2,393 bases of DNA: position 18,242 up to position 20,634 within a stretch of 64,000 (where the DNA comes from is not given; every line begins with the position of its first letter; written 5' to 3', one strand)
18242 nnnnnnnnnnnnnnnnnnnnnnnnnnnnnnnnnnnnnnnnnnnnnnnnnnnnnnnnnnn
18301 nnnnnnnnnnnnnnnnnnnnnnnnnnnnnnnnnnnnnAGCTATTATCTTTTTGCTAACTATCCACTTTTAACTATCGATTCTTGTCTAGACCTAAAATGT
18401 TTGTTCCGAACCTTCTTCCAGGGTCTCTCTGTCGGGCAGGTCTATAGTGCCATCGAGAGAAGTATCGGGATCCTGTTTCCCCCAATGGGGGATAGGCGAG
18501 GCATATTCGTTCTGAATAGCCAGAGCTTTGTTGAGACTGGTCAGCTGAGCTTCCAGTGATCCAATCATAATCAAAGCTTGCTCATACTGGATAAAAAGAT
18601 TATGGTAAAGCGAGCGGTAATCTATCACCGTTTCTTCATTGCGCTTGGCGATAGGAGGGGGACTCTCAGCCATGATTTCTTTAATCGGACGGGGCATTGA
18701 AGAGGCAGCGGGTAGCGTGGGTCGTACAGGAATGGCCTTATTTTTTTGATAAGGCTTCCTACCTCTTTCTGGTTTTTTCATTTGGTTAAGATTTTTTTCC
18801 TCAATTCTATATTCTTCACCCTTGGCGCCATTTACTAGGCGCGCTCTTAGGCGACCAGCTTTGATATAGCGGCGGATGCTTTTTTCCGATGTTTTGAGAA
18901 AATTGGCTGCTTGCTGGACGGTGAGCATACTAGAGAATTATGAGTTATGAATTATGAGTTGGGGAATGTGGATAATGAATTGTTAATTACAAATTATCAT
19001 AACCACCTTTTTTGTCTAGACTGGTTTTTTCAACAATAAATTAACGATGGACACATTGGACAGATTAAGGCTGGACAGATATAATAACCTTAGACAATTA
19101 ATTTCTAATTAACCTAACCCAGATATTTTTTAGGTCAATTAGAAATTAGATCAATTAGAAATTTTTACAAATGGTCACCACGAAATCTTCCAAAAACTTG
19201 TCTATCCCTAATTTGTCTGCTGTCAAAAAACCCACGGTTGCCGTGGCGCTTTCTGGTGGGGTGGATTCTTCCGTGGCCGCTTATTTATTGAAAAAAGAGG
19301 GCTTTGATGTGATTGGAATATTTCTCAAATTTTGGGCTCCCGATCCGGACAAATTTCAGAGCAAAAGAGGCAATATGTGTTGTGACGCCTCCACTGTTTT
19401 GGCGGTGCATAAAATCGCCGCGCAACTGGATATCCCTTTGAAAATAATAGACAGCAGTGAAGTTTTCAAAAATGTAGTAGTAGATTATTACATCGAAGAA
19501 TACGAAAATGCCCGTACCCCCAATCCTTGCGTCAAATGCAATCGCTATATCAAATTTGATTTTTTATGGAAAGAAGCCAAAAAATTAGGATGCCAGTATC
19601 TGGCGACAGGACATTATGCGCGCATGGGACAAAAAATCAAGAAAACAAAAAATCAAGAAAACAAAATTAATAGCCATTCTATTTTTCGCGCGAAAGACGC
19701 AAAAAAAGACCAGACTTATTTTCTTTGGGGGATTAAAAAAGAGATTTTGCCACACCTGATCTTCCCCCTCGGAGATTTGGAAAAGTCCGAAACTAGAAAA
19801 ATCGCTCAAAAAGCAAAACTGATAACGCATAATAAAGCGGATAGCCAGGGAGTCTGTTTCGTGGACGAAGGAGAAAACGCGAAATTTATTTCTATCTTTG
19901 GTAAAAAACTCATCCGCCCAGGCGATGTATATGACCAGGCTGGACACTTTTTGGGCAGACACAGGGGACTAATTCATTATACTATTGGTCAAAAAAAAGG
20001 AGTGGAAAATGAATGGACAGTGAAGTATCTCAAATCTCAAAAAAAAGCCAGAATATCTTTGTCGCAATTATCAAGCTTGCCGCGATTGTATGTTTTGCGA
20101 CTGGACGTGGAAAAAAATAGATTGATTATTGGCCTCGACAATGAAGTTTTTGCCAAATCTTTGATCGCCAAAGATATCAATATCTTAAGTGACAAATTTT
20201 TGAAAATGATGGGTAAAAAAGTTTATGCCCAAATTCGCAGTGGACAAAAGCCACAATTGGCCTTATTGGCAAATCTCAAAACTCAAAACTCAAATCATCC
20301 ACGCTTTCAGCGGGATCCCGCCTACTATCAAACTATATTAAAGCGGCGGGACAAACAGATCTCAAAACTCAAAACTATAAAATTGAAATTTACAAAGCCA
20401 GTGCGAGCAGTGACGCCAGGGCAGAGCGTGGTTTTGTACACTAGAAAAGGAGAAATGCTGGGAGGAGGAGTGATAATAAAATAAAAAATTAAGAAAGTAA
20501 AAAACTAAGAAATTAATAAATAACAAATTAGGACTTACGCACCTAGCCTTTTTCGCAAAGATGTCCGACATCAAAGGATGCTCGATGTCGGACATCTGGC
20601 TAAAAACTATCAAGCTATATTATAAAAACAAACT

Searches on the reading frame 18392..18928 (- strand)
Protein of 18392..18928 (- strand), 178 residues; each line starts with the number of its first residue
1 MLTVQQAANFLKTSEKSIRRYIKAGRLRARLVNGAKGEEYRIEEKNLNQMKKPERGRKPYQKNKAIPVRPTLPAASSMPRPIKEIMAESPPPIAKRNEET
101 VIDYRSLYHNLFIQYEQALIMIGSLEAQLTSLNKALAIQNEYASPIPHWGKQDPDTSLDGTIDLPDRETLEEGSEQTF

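Call 20: search_protein_families(library=pfam, proteins=[window:18392-18928:-], max_evalue=0.001)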
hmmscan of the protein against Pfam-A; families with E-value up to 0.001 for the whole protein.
window:18392-18928:- (178 aa): 1 family
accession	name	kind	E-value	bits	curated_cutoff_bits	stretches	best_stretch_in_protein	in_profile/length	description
PF12728.13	HTH_17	-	3.3e-10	40.5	27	1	1-50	1-46/51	Helix-turn-helix domain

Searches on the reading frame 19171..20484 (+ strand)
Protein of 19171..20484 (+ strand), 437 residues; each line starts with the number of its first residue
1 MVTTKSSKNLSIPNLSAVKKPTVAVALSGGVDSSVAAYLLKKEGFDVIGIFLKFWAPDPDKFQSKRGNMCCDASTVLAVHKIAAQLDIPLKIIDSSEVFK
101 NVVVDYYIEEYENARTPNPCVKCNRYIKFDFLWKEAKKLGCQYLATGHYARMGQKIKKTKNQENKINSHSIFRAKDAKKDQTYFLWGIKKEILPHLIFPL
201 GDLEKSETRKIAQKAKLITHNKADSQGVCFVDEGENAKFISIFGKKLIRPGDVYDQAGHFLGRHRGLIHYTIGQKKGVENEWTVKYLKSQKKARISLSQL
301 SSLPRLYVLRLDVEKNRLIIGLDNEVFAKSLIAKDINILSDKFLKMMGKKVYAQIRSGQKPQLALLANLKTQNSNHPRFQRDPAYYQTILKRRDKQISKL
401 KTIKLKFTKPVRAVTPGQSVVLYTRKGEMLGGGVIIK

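Call 95: search_protein_families(library=pfam, proteins=[window:19171-20484:+], max_evalue=0.00001)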
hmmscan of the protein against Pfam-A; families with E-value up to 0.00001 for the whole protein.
window:19171-20484:+ (437 aa): 3 families
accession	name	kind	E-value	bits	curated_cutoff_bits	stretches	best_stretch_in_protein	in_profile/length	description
PF03054.22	tRNA_Me_trans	-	4.7e-71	239.1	20.6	1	22-232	2-201/202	tRNA methyl transferase HUP domain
PF20259.3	tRNA_Me_trans_M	-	4.4e-11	42.6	27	1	249-321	11-65/66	tRNA methyl transferase PRC-barrel domain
PF20258.4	tRNA_Me_trans_C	-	6.4e-10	39.7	20.6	1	401-435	44-77/77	Aminomethyltransferase beta-barrel domain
